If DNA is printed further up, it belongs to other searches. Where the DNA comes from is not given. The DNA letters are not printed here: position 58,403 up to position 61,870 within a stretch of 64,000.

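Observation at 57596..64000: Tightly coupled operon: small 4-Cys protein plus two collinear secreted giant paralogues (622 aa, 1413 aa) of no recognisable family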

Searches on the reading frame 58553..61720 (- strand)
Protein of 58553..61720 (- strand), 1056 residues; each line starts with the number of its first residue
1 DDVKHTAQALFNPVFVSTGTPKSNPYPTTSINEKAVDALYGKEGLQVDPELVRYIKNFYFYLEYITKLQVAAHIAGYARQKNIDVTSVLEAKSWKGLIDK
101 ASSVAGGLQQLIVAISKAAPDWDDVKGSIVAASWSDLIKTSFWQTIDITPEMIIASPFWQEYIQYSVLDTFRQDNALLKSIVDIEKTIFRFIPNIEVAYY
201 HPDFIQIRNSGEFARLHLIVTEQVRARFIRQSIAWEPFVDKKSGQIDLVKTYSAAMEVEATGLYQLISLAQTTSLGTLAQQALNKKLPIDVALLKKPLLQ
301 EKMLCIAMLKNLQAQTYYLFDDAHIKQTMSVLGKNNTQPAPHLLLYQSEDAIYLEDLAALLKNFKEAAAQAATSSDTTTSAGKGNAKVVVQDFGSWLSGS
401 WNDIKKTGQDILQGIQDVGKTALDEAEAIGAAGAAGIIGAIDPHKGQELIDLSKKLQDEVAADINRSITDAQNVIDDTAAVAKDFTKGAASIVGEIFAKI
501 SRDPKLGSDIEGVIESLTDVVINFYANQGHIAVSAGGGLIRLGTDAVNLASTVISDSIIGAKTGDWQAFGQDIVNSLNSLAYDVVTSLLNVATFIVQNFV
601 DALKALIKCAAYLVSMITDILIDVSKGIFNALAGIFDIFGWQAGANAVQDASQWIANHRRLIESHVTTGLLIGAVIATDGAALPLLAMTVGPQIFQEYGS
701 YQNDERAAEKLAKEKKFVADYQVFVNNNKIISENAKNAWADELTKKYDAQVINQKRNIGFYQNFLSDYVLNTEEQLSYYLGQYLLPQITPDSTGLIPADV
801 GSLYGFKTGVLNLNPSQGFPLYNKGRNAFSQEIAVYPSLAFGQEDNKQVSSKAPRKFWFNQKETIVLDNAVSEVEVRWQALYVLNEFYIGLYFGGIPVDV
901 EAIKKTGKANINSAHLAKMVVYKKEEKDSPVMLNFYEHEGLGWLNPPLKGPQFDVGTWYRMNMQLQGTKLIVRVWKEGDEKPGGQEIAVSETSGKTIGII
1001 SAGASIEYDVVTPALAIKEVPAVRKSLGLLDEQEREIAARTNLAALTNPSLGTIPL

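Call 74: search_protein_representatives(alignment_id=A5)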
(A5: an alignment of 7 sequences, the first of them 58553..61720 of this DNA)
Query: 7 sequences, 1082 profile positions. Proteins with E-value up to 0.001 (for the whole library): 213; up to 1e-10: 137; up to 1e-30: 122. The best 150 are listed.
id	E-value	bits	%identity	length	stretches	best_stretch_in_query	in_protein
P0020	0.0e+00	1699.3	-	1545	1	3-1081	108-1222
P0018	0.0e+00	1682.4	-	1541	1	2-1082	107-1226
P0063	0.0e+00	1545.3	-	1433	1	4-1082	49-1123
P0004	0.0e+00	1489.8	-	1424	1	2-1082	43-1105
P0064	0.0e+00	1301.6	-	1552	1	3-1080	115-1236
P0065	0.0e+00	1263.0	-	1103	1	2-1040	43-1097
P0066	0.0e+00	1238.7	-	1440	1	2-1082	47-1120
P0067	0.0e+00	1214.1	-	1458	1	3-1078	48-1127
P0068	0.0e+00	1190.4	-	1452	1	2-1082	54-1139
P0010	0.0e+00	1182.1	-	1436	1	2-1082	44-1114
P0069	0.0e+00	1139.0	-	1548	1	3-1081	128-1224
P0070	0.0e+00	1112.3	-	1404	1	3-1082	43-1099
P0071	0.0e+00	1109.2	-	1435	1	4-1082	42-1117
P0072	0.0e+00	1100.1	-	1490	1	2-1077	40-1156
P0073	0.0e+00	1098.2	-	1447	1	2-1082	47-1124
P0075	2.6e-252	856.5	-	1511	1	2-1082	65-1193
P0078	2.6e-222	757.1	-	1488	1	21-1043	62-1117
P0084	2.5e-194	664.5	-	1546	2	304-1080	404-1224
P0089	4.7e-155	534.5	-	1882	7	701-1081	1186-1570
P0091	5.4e-150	517.7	-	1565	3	276-1003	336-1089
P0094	2.3e-137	475.9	-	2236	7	375-1081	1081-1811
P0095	3.9e-137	475.1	-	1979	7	699-1081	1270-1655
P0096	7.0e-137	474.3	-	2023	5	700-1081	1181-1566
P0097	7.7e-137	474.1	-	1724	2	305-1036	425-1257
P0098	7.8e-137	474.1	-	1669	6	626-1082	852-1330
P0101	3.0e-135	468.9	-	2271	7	699-1081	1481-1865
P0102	8.0e-133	460.8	-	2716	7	700-1081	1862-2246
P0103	5.9e-128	444.7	-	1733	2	310-1080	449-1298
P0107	5.1e-125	435.0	-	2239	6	425-1081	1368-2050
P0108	9.3e-124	430.8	-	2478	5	705-1082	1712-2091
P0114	4.5e-121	421.9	-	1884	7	578-1082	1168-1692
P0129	1.9e-108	380.1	-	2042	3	688-1081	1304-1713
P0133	5.2e-105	368.7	-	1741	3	124-686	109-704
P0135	1.2e-102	360.9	-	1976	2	35-681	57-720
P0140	1.1e-98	347.8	-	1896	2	301-1082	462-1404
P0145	1.8e-92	327.2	-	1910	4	138-646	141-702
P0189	1.8e-13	65.7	-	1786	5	954-998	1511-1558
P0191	8.7e-12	60.1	-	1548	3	941-1025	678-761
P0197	1.6e-09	52.6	-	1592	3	956-1005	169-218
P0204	2.4e-08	48.7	-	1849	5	961-998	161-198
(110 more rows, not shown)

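Call 75: list_cluster_members(proteins=[P0089, P0094, P0102, P0097, P0133, P0135, P0145, P0189, P0191, P0197])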
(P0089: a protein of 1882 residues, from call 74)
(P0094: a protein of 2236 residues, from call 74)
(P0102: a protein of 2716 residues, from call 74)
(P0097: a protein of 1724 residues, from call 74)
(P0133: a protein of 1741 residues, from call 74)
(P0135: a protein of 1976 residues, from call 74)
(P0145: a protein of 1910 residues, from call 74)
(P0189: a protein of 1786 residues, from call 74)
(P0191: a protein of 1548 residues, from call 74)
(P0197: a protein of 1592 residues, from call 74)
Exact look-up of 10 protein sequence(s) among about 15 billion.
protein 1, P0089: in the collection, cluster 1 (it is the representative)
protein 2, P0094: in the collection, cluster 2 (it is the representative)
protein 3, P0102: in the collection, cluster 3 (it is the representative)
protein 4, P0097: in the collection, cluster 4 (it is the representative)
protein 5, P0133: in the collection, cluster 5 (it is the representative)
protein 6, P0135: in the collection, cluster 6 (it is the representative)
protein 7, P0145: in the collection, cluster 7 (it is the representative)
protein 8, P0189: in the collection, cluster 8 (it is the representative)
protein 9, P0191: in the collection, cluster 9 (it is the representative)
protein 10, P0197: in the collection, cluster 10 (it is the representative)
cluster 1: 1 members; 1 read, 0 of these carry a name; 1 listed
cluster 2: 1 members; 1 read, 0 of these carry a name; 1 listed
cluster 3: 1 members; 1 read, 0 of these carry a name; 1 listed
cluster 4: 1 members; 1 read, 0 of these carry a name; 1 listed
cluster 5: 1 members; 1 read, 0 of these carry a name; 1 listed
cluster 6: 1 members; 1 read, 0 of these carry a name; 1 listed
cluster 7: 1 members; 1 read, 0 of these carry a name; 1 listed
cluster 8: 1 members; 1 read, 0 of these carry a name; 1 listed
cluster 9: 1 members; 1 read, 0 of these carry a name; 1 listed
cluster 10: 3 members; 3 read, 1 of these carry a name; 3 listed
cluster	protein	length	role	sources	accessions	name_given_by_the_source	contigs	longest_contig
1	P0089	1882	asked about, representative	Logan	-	-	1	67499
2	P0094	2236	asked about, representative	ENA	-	-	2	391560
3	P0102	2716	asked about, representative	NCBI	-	-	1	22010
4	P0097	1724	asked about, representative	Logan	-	-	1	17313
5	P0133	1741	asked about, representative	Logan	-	-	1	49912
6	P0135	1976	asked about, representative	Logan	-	-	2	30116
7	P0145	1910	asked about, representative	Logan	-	-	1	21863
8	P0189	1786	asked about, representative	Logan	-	-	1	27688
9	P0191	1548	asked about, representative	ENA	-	-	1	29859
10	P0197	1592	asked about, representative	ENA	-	-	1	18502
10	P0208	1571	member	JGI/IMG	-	hypothetical protein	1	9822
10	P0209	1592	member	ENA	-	-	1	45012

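Call 76: search_protein_families(library=pfam, proteins=[P0102, P0094, P0135, P0145], max_evalue=0.01)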
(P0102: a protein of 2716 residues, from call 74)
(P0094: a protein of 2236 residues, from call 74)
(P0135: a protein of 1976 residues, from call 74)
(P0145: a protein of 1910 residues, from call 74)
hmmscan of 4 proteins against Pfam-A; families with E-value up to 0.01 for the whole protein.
P0102 (2716 aa): 0 families

P0094 (2236 aa): 0 families

P0135 (1976 aa): 0 families

P0145 (1910 aa): 0 families

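Call 85: list_cluster_members(proteins=[P0063, P0066, P0068, P0072, P0075, P0078, P0084, P0091, P0097, P0103])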
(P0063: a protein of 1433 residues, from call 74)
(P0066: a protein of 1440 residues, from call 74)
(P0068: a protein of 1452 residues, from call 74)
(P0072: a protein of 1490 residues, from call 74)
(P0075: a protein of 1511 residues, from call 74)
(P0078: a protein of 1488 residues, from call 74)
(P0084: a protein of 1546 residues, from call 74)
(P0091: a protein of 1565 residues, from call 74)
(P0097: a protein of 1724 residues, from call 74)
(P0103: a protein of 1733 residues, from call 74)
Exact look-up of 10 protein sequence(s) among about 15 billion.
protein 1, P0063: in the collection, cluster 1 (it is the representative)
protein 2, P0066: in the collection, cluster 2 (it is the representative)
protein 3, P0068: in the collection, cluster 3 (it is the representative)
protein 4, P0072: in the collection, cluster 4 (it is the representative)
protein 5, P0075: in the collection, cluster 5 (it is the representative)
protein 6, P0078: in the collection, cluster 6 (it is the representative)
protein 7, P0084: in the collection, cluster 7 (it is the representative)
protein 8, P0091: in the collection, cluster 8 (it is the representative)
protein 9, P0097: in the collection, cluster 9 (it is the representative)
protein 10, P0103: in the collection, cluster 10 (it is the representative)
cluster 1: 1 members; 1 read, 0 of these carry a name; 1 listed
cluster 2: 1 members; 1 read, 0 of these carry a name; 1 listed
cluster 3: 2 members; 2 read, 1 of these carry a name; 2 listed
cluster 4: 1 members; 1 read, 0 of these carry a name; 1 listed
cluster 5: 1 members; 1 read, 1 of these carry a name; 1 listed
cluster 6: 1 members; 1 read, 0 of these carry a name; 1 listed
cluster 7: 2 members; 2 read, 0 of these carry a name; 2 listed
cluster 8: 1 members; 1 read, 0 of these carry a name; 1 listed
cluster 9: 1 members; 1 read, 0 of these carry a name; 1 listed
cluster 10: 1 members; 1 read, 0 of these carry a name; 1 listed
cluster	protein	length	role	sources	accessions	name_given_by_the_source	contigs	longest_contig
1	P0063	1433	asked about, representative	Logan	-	-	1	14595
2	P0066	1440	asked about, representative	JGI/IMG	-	-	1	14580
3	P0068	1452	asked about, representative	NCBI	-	-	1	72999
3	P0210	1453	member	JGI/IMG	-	hypothetical protein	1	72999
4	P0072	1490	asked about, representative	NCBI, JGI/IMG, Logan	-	-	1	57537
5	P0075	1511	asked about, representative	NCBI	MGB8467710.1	MAG: hypothetical protein WCE21_01785 [Candidatus Babeliales bacterium]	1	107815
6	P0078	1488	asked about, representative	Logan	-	-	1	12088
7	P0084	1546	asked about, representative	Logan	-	-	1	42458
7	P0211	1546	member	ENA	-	-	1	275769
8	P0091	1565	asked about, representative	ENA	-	-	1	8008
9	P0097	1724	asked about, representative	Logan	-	-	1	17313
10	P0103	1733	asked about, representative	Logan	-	-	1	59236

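Call 86: list_cluster_members(proteins=[P0095, P0096, P0098, P0101, P0107, P0108, P0114, P0129, P0140, P0204])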
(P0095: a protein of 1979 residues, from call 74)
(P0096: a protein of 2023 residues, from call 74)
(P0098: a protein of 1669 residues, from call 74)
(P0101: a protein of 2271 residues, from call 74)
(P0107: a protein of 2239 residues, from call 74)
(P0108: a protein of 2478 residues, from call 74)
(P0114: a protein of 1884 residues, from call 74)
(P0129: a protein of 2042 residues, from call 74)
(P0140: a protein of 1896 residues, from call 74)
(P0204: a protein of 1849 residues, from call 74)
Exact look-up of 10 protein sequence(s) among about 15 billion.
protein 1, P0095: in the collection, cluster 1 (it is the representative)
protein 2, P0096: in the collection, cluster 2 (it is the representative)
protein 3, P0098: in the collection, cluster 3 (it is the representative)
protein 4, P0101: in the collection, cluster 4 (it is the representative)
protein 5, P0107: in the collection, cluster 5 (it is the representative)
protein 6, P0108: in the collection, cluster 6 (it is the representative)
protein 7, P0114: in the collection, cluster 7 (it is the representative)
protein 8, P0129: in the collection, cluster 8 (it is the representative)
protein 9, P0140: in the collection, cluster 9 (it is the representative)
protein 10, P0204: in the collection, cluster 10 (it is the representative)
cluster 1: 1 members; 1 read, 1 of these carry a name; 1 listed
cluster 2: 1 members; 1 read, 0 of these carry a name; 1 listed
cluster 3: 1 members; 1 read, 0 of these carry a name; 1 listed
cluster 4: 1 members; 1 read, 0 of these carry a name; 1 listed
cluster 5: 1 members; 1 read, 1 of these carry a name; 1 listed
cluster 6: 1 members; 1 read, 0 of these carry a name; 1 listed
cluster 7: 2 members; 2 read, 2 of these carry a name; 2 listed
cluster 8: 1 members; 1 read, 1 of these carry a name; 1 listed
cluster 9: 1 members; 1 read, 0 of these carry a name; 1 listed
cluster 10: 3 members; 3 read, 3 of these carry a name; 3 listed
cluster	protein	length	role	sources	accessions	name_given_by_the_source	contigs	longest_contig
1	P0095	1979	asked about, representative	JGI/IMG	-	hypothetical protein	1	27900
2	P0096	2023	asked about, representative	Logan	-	-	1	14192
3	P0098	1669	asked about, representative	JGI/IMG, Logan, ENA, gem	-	-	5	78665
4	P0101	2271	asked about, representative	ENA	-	-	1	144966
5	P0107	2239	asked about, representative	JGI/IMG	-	hypothetical protein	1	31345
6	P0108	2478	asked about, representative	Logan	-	-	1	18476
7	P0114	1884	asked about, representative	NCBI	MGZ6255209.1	MAG: hypothetical protein ACXWL5_04435 [Candidatus Chromulinivorax sp.]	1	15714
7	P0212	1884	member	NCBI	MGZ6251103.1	MAG: hypothetical protein ACXWL2_03680 [Candidatus Chromulinivorax sp.]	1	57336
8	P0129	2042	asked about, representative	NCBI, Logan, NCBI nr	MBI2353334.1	hypothetical protein HYV11_03795 [Candidatus Dependentiae bacterium] | hypothetical protein [Candidatus Dependentiae bacterium]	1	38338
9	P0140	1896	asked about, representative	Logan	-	-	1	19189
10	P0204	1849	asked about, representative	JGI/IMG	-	hypothetical protein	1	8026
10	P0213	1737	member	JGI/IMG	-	hypothetical protein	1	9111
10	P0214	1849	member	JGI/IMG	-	hypothetical protein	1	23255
